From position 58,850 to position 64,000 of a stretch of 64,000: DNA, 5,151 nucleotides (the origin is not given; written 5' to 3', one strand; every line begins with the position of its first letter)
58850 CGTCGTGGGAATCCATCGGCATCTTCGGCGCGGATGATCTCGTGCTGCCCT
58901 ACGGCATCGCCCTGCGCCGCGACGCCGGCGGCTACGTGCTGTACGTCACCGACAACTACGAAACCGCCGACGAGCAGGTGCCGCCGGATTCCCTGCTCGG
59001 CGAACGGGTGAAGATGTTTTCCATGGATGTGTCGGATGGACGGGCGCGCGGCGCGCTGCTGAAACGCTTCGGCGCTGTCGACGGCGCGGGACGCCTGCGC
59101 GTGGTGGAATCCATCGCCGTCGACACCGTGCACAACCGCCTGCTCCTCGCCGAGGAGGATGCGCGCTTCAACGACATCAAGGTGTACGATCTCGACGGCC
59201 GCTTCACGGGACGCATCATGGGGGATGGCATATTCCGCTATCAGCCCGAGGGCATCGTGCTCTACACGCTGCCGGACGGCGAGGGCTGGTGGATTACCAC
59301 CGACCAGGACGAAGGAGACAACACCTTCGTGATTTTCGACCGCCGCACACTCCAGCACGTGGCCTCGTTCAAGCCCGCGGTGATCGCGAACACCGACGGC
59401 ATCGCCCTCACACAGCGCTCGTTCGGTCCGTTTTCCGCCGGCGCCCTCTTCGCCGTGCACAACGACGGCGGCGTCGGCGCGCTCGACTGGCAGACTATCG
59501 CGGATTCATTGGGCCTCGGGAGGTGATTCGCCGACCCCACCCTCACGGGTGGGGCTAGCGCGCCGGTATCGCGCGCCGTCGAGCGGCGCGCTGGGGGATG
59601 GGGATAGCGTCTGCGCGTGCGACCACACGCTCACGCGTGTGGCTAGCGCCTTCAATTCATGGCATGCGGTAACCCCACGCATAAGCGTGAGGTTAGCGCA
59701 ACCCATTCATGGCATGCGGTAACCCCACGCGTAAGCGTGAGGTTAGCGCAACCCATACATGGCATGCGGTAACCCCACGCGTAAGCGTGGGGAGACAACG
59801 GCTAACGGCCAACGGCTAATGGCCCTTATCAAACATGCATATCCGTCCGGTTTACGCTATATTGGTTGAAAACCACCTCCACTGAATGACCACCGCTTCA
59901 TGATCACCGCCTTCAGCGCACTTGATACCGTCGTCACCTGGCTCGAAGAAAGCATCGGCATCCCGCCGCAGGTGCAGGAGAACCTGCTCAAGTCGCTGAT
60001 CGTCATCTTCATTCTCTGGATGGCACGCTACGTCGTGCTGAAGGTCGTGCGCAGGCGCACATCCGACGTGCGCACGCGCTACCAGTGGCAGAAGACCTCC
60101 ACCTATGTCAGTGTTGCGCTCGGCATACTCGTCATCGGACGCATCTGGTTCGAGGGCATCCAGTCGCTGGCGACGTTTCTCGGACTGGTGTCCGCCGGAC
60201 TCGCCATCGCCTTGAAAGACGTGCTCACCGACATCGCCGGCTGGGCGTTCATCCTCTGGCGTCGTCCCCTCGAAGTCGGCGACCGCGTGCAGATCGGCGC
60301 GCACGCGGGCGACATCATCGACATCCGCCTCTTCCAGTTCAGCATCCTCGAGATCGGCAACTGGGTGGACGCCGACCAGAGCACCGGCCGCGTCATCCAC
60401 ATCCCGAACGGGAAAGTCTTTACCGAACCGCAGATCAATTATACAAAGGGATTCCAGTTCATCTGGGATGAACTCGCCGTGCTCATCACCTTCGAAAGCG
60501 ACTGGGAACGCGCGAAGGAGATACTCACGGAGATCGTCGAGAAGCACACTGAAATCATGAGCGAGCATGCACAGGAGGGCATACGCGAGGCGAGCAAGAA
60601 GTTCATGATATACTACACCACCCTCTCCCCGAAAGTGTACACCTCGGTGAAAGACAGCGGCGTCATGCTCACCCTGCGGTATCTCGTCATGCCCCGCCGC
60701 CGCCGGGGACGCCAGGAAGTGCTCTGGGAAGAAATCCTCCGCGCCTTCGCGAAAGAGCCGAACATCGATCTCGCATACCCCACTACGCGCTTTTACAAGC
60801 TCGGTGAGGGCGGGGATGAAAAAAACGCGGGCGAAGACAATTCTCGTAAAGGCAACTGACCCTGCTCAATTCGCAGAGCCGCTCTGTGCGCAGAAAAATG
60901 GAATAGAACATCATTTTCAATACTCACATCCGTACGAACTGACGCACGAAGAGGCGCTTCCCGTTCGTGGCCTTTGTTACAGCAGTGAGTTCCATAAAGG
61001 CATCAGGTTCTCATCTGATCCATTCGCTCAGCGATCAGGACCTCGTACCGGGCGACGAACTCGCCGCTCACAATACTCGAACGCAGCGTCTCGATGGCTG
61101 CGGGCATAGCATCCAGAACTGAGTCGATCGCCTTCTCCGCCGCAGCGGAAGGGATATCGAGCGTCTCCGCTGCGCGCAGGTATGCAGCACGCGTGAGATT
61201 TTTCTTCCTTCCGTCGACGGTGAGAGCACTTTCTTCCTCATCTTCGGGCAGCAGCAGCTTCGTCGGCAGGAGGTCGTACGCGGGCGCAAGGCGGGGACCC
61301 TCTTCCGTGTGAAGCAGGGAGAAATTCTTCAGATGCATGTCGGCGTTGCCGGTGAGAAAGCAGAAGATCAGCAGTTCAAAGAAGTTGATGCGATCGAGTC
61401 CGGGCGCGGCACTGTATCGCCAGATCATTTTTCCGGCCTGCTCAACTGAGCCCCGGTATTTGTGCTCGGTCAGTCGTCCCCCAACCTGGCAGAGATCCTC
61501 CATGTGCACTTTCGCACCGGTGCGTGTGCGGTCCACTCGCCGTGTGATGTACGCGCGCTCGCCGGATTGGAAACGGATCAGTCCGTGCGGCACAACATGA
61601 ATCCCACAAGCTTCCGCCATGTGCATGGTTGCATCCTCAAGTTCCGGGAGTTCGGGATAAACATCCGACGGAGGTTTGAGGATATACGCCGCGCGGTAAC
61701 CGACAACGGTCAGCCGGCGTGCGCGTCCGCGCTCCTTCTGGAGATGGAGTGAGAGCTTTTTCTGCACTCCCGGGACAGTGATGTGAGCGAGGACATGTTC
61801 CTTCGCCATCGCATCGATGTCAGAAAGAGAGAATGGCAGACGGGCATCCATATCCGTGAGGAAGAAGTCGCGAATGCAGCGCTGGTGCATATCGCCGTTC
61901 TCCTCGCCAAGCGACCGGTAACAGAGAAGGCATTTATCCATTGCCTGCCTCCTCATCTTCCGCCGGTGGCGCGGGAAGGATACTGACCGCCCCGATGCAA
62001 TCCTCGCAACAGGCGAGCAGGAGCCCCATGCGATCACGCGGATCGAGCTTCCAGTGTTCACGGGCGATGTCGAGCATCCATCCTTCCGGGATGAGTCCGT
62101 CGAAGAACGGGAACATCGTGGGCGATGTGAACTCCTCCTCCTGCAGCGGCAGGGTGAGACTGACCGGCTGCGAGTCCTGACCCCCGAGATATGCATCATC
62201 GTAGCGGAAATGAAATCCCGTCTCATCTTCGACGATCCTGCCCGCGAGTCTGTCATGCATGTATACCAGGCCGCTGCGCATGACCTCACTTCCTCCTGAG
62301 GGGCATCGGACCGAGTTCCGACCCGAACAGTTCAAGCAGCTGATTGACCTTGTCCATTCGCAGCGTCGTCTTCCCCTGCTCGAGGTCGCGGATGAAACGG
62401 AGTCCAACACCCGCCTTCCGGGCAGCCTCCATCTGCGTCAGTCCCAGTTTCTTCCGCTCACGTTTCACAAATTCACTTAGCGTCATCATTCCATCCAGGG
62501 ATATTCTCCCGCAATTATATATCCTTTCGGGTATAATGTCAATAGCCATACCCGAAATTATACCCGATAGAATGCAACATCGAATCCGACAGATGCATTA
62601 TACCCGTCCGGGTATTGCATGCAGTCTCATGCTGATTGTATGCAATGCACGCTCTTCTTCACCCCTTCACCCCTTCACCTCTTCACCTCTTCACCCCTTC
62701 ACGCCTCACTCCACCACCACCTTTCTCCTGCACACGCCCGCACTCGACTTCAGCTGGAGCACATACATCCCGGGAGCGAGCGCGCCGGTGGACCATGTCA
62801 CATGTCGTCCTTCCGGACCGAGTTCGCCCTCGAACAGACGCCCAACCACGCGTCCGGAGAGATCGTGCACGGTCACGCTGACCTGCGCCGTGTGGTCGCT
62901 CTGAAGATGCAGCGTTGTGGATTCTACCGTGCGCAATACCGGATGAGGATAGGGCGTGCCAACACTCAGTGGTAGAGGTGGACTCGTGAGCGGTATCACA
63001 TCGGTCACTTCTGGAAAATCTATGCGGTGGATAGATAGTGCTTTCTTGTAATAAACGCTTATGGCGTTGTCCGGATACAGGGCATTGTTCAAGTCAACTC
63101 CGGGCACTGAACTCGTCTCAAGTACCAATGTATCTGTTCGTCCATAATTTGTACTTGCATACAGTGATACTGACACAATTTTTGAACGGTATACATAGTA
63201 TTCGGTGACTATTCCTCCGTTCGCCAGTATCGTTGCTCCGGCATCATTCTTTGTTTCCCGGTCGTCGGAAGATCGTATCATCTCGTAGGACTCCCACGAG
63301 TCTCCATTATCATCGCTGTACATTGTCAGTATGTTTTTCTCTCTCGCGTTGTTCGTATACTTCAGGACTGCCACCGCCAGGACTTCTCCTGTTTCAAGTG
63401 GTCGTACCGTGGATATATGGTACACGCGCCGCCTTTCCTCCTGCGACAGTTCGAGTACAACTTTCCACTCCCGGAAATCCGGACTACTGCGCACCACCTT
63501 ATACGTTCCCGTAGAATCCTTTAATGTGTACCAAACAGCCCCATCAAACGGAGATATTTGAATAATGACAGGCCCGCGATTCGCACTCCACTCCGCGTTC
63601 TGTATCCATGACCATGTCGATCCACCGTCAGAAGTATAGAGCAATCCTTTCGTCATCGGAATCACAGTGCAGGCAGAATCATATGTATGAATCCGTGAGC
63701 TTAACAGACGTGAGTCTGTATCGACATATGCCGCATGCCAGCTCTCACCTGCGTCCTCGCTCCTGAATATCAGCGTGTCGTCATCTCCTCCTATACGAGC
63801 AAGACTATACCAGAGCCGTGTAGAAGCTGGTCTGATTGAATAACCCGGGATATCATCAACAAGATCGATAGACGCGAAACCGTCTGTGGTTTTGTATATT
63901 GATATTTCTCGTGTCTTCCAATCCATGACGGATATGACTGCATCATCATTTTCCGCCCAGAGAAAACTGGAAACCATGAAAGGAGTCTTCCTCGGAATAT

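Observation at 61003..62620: Tripartite HipB / HipS / HipT-like toxin-antitoxin locus with a textbook σ70 promoter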

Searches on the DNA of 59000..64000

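Call 67: search_rna_families(source=window, start=59000, end=64000, threshold=evalue, max_evalue=0.1)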
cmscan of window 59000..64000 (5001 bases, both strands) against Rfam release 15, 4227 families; matches with E-value up to 0.1: 1.
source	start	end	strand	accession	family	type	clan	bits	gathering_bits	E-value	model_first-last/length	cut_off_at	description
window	59676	59737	-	RF00855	mir-254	Gene; miRNA;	-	25.3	70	0.051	1-63/63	no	mir-254 microRNA precursor family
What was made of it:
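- Tried and rejected: The single hit was a sub-threshold miRNA match (call 67).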

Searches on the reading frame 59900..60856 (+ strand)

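Call 44: search_protein_families(library=ncbifam, proteins=[window:59900-60856:+], max_evalue=0.00001)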
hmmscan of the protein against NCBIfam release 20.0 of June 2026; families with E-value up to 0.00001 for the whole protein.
window:59900-60856:+ (319 aa): 3 families
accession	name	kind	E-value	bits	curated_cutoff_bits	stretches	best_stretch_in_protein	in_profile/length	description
NF007662.0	PRK10334.1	subfamily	9.2e-14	51.3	321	1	39-223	42-219/286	small-conductance mechanosensitive channel MscS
NF047602.1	MscsSHelicob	equivalog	2e-13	50.4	400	1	28-224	12-200/260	small-conductance mechanosensitive channel MscS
NF008438.0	PRK11281.1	equivalog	3e-07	28.6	991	1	59-222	874-1028/1113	mechanosensitive channel MscK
